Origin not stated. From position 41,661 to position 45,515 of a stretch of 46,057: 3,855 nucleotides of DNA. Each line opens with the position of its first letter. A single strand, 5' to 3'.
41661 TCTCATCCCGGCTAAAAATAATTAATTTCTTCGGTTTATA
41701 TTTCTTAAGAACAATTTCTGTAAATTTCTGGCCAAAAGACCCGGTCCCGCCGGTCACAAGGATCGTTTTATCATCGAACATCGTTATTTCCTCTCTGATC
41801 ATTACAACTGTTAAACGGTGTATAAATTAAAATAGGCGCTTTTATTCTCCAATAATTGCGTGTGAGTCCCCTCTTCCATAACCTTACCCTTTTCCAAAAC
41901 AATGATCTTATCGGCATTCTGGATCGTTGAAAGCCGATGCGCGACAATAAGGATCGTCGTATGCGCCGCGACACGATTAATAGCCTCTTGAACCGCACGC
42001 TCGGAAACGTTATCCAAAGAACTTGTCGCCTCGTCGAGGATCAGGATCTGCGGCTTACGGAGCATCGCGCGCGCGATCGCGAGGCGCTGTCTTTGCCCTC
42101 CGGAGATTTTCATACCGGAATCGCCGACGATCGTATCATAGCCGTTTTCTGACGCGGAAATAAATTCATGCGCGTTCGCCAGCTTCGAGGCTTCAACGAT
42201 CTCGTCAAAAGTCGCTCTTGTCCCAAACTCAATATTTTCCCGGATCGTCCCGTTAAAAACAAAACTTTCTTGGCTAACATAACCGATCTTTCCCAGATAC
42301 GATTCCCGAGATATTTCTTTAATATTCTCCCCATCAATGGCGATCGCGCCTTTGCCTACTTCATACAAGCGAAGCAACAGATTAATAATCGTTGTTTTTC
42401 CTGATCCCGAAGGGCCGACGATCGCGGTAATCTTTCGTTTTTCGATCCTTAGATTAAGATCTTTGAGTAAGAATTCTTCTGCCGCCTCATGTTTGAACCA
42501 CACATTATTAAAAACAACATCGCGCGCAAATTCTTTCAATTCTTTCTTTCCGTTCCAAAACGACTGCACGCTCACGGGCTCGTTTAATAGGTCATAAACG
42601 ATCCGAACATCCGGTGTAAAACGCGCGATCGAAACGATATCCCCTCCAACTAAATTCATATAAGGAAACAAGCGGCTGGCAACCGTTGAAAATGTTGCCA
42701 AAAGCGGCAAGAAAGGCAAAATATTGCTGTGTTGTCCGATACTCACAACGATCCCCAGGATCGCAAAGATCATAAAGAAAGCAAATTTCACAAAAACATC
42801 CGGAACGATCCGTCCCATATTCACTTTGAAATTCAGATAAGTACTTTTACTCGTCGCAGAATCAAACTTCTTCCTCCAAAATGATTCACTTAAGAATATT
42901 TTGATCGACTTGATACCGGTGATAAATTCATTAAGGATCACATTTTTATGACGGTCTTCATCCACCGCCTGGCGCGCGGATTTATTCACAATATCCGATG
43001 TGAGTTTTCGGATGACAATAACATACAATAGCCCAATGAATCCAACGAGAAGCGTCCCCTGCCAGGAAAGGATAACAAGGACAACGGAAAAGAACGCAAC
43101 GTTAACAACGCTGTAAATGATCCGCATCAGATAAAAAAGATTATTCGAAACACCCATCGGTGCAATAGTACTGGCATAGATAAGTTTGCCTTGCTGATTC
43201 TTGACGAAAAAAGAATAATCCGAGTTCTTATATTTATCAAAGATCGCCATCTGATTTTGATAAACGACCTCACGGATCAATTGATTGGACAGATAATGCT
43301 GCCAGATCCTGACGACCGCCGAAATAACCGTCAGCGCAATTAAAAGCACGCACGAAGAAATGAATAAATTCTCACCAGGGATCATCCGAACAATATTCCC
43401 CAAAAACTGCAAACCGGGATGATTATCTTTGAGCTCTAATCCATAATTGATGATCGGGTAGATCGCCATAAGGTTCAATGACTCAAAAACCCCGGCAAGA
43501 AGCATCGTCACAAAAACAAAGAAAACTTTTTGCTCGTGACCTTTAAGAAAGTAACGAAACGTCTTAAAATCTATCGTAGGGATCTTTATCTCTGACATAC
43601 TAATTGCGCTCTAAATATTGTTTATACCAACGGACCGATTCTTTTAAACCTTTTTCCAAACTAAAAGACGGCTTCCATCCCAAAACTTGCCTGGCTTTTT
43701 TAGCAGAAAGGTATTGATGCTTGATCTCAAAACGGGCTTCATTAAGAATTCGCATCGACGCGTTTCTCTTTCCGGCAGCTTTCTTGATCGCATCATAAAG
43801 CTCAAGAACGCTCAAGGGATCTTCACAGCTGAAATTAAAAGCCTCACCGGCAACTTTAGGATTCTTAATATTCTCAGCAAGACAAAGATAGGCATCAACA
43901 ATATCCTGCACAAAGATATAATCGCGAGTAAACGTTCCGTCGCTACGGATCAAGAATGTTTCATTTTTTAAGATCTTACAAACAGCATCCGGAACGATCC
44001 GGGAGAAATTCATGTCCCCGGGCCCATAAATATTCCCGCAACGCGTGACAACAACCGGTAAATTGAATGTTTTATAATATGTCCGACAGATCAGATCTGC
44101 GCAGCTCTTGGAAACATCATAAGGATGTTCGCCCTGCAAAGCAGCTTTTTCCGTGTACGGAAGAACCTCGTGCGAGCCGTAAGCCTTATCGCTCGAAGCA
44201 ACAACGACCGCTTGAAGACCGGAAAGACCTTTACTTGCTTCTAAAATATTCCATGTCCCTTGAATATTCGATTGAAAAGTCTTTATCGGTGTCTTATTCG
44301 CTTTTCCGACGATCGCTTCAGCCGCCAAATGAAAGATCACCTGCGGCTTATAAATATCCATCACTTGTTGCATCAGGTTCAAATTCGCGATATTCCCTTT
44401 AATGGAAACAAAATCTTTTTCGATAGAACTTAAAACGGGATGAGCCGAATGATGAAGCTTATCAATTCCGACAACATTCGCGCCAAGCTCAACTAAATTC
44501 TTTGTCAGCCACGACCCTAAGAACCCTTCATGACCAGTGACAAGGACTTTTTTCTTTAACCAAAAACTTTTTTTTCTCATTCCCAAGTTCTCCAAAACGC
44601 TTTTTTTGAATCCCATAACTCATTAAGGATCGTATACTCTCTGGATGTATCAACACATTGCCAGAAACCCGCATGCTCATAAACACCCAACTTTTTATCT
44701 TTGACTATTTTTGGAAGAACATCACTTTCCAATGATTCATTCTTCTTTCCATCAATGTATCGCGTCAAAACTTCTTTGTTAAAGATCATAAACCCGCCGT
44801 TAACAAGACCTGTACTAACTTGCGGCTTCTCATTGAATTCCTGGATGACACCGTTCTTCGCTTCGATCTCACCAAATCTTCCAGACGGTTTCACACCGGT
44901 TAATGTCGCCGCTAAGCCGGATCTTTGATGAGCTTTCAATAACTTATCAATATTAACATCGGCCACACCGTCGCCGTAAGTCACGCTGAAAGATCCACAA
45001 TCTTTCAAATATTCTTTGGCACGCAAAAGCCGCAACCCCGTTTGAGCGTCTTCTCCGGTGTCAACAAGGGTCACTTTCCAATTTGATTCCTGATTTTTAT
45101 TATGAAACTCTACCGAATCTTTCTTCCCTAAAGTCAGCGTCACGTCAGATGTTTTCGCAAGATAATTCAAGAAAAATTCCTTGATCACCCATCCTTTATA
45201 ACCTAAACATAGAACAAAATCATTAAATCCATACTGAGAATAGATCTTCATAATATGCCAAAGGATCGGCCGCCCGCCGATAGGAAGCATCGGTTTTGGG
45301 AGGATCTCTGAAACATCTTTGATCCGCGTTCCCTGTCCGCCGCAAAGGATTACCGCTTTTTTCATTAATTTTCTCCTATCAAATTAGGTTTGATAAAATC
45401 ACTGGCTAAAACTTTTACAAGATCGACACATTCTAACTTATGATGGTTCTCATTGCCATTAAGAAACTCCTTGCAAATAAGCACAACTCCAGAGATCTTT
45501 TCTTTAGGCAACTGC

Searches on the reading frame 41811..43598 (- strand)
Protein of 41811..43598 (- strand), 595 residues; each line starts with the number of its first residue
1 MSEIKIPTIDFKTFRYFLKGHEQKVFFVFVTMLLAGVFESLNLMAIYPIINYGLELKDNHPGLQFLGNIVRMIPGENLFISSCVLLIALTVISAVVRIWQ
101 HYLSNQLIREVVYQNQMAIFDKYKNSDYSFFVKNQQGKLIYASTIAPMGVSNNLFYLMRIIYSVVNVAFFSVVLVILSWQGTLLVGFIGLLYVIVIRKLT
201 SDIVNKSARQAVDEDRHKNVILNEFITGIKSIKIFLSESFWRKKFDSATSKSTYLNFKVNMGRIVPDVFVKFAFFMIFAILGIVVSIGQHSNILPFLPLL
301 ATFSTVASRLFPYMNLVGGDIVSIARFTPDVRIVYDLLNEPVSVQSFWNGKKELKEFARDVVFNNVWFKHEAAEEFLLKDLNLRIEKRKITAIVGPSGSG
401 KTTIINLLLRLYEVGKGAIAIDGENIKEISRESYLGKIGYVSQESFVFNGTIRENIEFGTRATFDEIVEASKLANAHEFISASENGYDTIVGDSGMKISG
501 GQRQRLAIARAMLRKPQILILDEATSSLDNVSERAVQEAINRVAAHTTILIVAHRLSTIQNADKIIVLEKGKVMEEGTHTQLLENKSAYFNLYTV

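Call 7: search_protein_families(library=ncbifam, proteins=[window:41811-43598:-], max_evalue=0.00001)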
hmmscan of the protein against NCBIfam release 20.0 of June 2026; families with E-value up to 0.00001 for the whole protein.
window:41811-43598:- (595 aa): 189 families (the best 25 are shown)
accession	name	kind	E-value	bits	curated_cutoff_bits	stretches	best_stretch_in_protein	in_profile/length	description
NF045513.1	HepA_fam_ABC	equivalog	1.4e-111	373.8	725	1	20-593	31-606/610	heterocyst formation ABC transporter subunit HepA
TIGR02203.1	MsbA_lipidA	equivalog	7.1e-101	338.4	602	1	29-594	20-567/572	lipid A export permease/ATP-binding protein MsbA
TIGR02204.1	MsbA_rel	hypoth_equivalog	1.3e-88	298.1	780.4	1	81-592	59-571/576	ABC transporter, permease/ATP-binding protein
NF008381.0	PRK11176.1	equivalog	5.4e-85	285.9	867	1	81-594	66-577/582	lipid A ABC transporter ATP-binding protein/permease MsbA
TIGR00958.1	3a01208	subfamily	1e-84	285.2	874.6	1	77-592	198-710/711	antigen peptide transporter 2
NF052233.1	CphA_assoc_ABC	equivalog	8.6e-80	269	880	1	159-594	307-741/766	cyanophycin metabolism-associated ABC transporter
TIGR01846.1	type_I_sec_HlyB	subfamily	9.4e-79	265.5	725.55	1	120-594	219-690/694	type I secretion system permease/ATPase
TIGR03796.1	NHLM_micro_ABC1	equivalog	6.8e-78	262.6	853.3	1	83-592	196-708/710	NHLP family bacteriocin export ABC transporter peptidase/permease/ATPase subunit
NF010178.0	PRK13657.1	equivalog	4.3e-76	256.6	733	1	302-592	277-566/588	glucan ABC transporter ATP-binding protein/ permease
TIGR03797.1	NHLM_micro_ABC2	equivalog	2.7e-75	254.2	709.4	1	77-592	173-681/686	NHLP bacteriocin export ABC transporter permease/ATPase subunit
TIGR03375.1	type_I_sec_LssB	subfamily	9.1e-75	252.3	693.1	1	162-586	267-692/696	type I secretion system permease/ATPase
NF050066.1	LPSTprtrPglK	equivalog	4.3e-72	243.3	1000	1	16-571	7-558/558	BC-type lipopolysaccharide transporter PglK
TIGR02857.1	CydD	equivalog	7e-67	226.6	435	1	351-568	311-529/529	thiol reductant ABC exporter subunit CydD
NF008056.1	PRK10790.1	equivalog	1.5e-65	221.8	746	1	83-594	68-573/584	SmdB family multidrug efflux ABC transporter permease/ATP-binding protein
TIGR01193.1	bacteriocin_ABC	subfamily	3.2e-65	221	523.85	1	84-594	200-707/708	peptide cleavage/export ABC transporter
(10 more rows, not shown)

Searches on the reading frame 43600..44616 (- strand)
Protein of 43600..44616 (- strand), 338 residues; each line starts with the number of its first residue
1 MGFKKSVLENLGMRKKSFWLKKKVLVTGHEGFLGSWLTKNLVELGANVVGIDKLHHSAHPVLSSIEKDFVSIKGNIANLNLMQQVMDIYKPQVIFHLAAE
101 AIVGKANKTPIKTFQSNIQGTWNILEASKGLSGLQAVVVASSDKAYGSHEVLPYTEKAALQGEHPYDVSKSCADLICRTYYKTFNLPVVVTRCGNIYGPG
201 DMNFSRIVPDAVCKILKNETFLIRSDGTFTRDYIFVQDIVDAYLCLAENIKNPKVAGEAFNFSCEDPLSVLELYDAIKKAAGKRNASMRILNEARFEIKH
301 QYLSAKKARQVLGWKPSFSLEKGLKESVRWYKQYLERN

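Call 7: search_protein_families(library=ncbifam, proteins=[window:43600-44616:-], max_evalue=0.00001)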
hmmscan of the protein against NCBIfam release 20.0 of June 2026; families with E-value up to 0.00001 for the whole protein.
window:43600-44616:- (338 aa): 24 families
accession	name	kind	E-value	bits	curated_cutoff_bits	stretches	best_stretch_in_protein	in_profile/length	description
TIGR02622.1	CDP_4_6_dhtase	equivalog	1.5e-67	228.3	278.45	1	18-335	1-334/352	CDP-glucose 4,6-dehydratase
TIGR01181.1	dTDP_gluc_dehyt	equivalog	3.4e-53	180.8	365.1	1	23-333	1-313/321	dTDP-glucose 4,6-dehydratase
TIGR04180.1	EDH_00030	hypoth_equivalog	1.4e-43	149.1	475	1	24-318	1-296/297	NAD-dependent 4,6-dehydratase LegB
TIGR01179.1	galE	equivalog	1.5e-41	142.4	262.3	1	23-334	1-328/332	UDP-glucose 4-epimerase GalE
NF007490.0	PRK10084.1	subfamily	1.5e-32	113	649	1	23-333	2-336/361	dTDP-glucose 4,6-dehydratase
NF011728.1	PRK15181.1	equivalog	2.9e-30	105.4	760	1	13-332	7-338/348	Vi polysaccharide biosynthesis UDP-N-acetylglucosaminuronic acid C-4 epimerase TviC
NF007582.0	PRK10217.1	equivalog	3.5e-30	105.3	698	1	22-332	2-332/355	dTDP-glucose 4,6-dehydratase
NF007956.0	PRK10675.1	subfamily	1.9e-27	96.3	394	2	23-176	2-159/338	UDP-glucose 4-epimerase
TIGR02197.1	heptose_epim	equivalog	6.4e-21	74.8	274.6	1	24-333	1-315/316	ADP-glyceromanno-heptose 6-epimerase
NF042423.1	oxyalk_red_Shew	equivalog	8.9e-21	74.3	580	1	22-295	9-271/331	2-alkyl-3-oxoalkanoate reductase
NF042422.1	oxyalk_red_OleD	equivalog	9.4e-18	64.6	580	1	23-290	2-259/329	2-alkyl-3-oxoalkanoate reductase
TIGR03466.1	HpnA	hypoth_equivalog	9.1e-17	60.9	367.65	1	23-203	2-177/327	hopanoid-associated sugar epimerase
NF047922.1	GDPFucSynFcl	equivalog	1.6e-15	57.3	500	1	21-333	2-303/308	GDP-L-fucose synthase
TIGR01472.1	gmd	equivalog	5.1e-15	55.5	415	1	22-328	1-335/342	GDP-mannose 4,6-dehydratase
NF043036.1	ErythonDh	equivalog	2e-14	53.5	325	1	23-182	2-165/321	D-erythronate dehydrogenase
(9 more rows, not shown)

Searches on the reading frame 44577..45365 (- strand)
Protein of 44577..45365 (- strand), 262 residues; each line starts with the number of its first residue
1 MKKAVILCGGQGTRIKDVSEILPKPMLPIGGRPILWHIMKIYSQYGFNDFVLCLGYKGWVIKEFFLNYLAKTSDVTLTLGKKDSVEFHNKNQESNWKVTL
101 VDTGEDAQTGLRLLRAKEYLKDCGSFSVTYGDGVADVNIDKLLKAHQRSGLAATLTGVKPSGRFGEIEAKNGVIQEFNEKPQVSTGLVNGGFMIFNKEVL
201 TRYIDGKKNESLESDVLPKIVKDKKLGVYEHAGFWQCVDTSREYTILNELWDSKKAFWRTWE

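Call 7: search_protein_families(library=ncbifam, proteins=[window:44577-45365:-], max_evalue=0.00001)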
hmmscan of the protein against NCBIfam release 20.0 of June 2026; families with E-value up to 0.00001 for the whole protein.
window:44577-45365:- (262 aa): 18 families
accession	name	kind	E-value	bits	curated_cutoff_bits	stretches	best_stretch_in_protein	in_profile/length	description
TIGR02623.1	G1P_cyt_trans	equivalog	1.1e-94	316.6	300.25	1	3-261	2-255/255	glucose-1-phosphate cytidylyltransferase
TIGR03992.1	Arch_glmU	subfamily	7.6e-27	94.2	292.1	2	3-77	2-76/393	bifunctional sugar-1-phosphate nucleotidylyltransferase/acetyltransferase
NF049965.1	GlMnHpPGnyltfHddC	equivalog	4.9e-23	81.9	300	1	3-208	2-180/221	D-glycero-D-manno-heptose 1-phosphate guanosyltransferase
NF052502.1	man1P_GTase_Rv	exception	1.6e-22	79.8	440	1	3-244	2-223/352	mannose-1-phosphate guanylyltransferase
NF041173.1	Sug_nt_acttase_Thmprot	equivalog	2.7e-14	52.9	600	1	3-247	2-221/405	bifunctional sugar-1-phosphate nucleotidylyltransferase/acetyltransferase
TIGR02091.1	glgC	equivalog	5.3e-14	52.1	424.9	1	4-243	3-251/364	glucose-1-phosphate adenylyltransferase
NF041313.1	UDPGP_AglF_Halo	equivalog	5.9e-14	52.1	400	1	3-63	2-62/234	UTP--glucose-1-phosphate uridylyltransferase AglF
TIGR01208.1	rmlA_long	equivalog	6.3e-14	51.6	320.25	1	72-246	45-227/353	glucose-1-phosphate thymidylyltransferase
NF003670.0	PRK05293.1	equivalog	7e-14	51.5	470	1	129-244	124-251/382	glucose-1-phosphate adenylyltransferase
NF041135.1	IPPtranDIPPsyn_Thcocales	equivalog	5.3e-11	42.2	580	1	2-58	1-53/419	bifunctional L-myo-inositol-1-phosphate cytidylyltransferase/CDP-L-myo-inositol myo-inositolphosphotransferase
NF045761.1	NAMPUrTaseMurU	equivalog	3.8e-10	40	250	1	3-63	2-62/226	N-acetylmuramate alpha-1-phosphate uridylyltransferase MurU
TIGR01173.1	glmU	equivalog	4.6e-10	38.9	366.85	1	3-95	2-91/452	bifunctional UDP-N-acetylglucosamine diphosphorylase/glucosamine-1-phosphate N-acetyltransferase GlmU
NF002772.0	PRK02862.1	equivalog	3.7e-09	35.8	537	0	191-243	211-264/429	glucose-1-phosphate adenylyltransferase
NF010933.0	PRK14353.1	equivalog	3e-08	32.7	505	0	3-57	7-58/453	bifunctional UDP-N-acetylglucosamine diphosphorylase/glucosamine-1-phosphate N-acetyltransferase GlmU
NF001947.0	PRK00725.1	subfamily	9e-08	31.3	470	0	129-232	136-257/426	glucose-1-phosphate adenylyltransferase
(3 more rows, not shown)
